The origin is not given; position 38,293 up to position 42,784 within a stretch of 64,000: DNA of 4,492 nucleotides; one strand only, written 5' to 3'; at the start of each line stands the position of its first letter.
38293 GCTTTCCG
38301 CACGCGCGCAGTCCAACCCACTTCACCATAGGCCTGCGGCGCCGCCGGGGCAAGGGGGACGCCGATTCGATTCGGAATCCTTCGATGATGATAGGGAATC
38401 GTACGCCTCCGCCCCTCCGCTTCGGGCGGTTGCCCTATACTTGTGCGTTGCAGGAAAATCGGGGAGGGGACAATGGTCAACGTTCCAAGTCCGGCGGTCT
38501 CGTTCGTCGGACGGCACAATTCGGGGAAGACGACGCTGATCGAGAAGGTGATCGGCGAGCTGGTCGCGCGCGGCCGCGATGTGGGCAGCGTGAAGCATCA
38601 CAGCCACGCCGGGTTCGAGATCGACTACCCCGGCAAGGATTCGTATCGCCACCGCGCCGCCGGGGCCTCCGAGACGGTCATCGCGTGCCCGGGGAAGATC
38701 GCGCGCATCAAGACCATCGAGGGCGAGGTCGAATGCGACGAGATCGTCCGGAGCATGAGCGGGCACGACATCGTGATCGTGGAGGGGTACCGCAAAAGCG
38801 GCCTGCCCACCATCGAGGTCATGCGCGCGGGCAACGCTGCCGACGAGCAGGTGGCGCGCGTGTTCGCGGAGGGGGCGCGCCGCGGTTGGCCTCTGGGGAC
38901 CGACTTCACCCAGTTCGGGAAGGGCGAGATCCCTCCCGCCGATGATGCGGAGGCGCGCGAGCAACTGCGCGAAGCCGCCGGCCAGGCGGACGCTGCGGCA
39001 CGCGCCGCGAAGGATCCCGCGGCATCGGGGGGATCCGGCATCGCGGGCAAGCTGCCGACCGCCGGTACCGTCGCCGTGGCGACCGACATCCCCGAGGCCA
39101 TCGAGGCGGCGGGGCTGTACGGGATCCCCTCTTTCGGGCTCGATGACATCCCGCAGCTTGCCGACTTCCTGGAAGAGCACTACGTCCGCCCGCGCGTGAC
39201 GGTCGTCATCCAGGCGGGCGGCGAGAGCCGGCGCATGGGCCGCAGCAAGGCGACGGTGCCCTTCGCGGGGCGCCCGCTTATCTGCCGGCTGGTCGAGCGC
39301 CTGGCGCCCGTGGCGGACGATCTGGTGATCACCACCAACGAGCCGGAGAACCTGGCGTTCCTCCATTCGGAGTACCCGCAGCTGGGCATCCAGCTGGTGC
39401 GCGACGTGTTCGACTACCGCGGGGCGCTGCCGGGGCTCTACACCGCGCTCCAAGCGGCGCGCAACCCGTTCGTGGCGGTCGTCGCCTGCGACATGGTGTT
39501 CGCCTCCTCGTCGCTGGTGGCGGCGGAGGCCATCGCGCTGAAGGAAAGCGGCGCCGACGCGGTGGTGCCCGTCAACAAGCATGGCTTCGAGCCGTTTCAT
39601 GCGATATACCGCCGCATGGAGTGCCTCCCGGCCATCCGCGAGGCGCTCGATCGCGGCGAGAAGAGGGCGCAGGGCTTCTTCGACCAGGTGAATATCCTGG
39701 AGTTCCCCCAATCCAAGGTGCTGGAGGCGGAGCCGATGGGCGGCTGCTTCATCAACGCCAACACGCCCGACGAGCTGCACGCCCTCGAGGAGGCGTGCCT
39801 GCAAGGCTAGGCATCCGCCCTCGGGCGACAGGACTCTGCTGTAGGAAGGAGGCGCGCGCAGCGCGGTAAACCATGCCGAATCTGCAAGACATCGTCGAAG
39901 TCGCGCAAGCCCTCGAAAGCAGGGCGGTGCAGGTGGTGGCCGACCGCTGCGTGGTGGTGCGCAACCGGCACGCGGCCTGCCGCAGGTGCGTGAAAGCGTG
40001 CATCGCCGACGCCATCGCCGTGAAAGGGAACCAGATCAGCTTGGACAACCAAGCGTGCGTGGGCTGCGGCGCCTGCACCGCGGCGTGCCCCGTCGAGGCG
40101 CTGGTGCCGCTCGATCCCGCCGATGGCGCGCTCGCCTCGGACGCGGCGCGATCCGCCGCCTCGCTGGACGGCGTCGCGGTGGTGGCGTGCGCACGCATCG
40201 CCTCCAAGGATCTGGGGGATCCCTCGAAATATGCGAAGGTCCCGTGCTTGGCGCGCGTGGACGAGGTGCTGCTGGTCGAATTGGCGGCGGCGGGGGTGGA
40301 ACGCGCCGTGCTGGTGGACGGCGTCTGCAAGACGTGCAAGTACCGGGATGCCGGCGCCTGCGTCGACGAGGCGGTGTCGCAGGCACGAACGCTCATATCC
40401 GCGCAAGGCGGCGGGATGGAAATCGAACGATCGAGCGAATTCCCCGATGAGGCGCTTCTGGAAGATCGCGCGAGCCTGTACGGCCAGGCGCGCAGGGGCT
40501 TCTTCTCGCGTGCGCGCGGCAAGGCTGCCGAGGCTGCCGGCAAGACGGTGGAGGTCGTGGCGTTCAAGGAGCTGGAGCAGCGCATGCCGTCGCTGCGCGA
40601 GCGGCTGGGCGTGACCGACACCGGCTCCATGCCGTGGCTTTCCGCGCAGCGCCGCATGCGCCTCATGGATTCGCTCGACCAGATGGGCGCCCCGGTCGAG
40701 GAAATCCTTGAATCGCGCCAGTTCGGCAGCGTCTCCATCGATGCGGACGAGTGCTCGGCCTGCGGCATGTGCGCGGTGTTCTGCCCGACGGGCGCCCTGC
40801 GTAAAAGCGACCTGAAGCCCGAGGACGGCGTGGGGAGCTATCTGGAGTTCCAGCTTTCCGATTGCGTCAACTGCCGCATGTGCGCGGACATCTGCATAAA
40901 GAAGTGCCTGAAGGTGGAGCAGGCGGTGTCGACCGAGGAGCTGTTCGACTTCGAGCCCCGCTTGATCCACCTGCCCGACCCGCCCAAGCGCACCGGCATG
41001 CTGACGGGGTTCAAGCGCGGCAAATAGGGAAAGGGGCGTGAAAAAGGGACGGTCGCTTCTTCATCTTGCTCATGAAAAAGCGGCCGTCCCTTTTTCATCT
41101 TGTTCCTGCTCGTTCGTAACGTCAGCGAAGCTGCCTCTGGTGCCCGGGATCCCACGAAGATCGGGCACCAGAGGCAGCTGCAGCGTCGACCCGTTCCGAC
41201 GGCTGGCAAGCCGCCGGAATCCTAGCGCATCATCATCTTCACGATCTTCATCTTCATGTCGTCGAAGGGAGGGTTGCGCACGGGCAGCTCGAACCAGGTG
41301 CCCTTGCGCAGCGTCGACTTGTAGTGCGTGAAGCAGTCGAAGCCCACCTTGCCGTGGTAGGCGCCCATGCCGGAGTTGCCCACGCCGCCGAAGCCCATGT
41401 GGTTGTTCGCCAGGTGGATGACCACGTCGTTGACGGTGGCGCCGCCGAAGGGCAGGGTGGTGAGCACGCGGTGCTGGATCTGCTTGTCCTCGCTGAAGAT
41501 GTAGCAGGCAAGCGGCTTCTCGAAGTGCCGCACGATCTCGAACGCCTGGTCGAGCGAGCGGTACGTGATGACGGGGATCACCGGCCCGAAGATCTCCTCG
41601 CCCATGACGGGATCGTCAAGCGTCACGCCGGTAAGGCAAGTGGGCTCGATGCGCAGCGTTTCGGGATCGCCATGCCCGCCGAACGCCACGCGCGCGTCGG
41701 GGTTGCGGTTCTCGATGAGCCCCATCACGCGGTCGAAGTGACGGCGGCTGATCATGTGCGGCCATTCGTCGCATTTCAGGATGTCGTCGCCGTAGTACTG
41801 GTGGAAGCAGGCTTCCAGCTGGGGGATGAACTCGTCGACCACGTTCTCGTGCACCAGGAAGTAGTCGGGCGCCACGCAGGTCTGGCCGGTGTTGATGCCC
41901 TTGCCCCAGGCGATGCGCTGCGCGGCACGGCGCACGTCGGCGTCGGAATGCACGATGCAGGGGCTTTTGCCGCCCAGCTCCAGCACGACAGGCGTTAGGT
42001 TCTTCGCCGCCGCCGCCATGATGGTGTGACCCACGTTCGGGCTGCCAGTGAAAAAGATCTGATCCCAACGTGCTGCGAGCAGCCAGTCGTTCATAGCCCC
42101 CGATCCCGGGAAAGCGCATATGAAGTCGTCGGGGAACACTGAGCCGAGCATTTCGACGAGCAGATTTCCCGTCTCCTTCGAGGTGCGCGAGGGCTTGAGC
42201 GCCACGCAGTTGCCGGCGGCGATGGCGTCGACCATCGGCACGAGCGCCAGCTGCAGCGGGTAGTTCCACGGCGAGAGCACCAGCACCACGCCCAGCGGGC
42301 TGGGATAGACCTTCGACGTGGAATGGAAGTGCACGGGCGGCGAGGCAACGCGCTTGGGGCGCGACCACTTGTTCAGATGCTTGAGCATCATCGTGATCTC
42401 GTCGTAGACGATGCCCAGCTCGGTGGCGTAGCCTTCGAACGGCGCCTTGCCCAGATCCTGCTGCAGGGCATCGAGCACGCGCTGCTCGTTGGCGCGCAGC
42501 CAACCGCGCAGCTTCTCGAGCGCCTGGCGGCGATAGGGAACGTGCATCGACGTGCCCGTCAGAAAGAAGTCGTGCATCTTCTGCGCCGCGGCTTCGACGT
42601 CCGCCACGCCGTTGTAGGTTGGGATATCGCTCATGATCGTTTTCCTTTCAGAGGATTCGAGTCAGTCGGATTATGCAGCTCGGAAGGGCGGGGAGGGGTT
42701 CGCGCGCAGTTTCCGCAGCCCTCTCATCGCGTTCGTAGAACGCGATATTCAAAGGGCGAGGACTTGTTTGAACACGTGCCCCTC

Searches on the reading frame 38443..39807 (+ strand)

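Call 10: search_protein_families(library=pfam, proteins=[window:38443-39807:+], max_evalue=0.001)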
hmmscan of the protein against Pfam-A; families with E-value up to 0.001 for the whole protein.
window:38443-39807:+ (455 aa): 2 families
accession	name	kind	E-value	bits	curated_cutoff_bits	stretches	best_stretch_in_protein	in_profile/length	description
PF03205.20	MobB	-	3.6e-36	124.4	26.6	1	19-136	2-119/133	Molybdopterin guanine dinucleotide synthesis protein B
PF12804.13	NTP_transf_3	-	6.8e-35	121.1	27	1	254-410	1-151/160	MobA-like NTP transferase domain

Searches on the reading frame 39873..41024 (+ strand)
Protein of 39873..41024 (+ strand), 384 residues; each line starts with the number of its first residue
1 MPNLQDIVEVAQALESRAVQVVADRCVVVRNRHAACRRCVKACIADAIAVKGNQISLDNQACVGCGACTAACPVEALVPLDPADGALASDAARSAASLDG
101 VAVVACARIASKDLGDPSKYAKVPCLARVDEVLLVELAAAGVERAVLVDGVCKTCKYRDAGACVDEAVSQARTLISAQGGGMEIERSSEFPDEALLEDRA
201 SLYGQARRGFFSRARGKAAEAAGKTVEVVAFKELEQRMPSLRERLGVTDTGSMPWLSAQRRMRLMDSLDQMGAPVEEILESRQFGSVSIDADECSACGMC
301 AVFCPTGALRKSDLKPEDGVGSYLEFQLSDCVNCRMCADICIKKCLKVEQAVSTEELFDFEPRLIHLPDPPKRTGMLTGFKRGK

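Call 10: search_protein_families(library=pfam, proteins=[window:39873-41024:+], max_evalue=0.001)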
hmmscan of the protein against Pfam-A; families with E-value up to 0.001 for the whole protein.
window:39873-41024:+ (384 aa): 10 families
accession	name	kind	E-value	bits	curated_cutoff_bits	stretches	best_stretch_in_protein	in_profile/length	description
PF00037.32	Fer4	-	3.7e-13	49.1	21.1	2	288-310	2-24/24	4Fe-4S binding domain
PF12838.12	Fer4_7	-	4.5e-13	49.9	27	2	294-344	2-51/52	4Fe-4S dicluster domain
PF13237.11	Fer4_10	-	1e-10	41.8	25.5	2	287-341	2-52/53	4Fe-4S dicluster domain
PF13187.11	Fer4_9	-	1.8e-10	41.1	27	2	35-76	4-51/52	4Fe-4S dicluster domain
PF12837.12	Fer4_6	-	5.9e-10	39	25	1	58-77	5-24/24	4Fe-4S binding domain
PF13183.11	Fer4_8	-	1.2e-08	35.8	27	0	278-307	46-67/68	4Fe-4S dicluster domain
PF14697.11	Fer4_21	-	6.3e-08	33.1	35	1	35-76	10-55/59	4Fe-4S dicluster domain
PF13484.11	Fer4_16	-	1.1e-07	33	30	0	293-312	1-20/66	4Fe-4S double cluster binding domain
PF12797.12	Fer4_2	-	9e-07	28.9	24.5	1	57-74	5-22/22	4Fe-4S binding domain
PF25160.1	LdpA_Fe-S-bd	-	9.2e-06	25.8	27.6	1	36-76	5-42/49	LdpA Fe-S cluster-binding domain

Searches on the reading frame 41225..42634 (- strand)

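Call 10: search_protein_families(library=pfam, proteins=[window:41225-42634:-], max_evalue=0.001)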
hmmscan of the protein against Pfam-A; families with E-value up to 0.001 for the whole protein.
window:41225-42634:- (470 aa): 1 family
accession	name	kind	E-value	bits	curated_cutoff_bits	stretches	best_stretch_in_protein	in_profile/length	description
PF00171.27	Aldedh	-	8.2e-87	292.1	23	1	9-440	27-460/461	Aldehyde dehydrogenase family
